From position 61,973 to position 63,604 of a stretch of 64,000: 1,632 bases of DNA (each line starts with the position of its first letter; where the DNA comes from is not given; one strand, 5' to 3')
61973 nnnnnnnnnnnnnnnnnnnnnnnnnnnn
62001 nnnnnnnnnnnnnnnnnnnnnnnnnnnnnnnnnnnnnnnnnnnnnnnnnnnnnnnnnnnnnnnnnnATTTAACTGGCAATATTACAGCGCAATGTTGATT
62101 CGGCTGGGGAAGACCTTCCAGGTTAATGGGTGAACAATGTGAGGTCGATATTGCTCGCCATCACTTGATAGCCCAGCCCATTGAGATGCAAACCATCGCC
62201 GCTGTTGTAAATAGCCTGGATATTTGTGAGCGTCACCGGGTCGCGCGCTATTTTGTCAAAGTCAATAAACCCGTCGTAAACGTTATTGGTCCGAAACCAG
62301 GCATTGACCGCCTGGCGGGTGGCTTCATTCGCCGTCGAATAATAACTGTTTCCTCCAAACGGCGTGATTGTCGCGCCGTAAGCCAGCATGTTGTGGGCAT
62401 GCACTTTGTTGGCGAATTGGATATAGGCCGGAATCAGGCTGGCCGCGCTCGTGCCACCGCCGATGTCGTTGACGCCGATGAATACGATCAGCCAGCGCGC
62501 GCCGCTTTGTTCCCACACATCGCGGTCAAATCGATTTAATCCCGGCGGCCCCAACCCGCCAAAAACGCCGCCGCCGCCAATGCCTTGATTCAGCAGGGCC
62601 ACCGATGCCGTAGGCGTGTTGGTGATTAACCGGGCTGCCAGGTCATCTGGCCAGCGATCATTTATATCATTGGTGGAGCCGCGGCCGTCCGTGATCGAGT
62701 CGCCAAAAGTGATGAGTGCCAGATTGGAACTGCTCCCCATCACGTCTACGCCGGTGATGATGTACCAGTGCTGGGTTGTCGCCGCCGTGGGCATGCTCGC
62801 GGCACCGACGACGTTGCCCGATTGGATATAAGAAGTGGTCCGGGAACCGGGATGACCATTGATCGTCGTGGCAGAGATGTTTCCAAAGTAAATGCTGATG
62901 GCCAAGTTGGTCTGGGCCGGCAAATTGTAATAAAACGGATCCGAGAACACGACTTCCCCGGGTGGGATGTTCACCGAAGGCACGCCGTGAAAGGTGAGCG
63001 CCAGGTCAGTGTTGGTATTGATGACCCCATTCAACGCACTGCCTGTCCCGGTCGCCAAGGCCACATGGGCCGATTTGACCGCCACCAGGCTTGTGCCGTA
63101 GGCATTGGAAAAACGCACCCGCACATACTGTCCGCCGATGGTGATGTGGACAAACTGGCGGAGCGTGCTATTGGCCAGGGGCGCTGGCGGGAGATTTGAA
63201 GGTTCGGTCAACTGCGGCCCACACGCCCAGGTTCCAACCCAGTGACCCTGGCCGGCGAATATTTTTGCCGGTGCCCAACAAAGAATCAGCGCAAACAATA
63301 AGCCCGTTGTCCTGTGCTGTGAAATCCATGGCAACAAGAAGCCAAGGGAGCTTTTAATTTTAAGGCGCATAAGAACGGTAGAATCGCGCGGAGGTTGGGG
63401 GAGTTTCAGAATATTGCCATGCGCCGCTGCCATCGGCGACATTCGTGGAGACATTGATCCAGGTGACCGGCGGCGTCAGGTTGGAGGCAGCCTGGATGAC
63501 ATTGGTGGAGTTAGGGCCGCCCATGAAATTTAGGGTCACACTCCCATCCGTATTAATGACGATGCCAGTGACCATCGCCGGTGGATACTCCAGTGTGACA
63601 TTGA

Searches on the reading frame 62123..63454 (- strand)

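Call 75: search_protein_families(library=pfam, proteins=[window:62123-63454:-], max_evalue=0.0001)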
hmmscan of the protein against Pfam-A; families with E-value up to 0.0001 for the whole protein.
window:62123-63454:- (443 aa): 2 families
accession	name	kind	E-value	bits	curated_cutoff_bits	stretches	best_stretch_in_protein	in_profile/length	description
PF13472.12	Lipase_GDSL_2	-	1.5e-20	74.9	32.9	1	250-431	2-178/178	GDSL-like Lipase/Acylhydrolase family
PF00657.28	Lipase_GDSL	-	4.4e-15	56.8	23.6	1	248-435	2-207/208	GDSL-like Lipase/Acylhydrolase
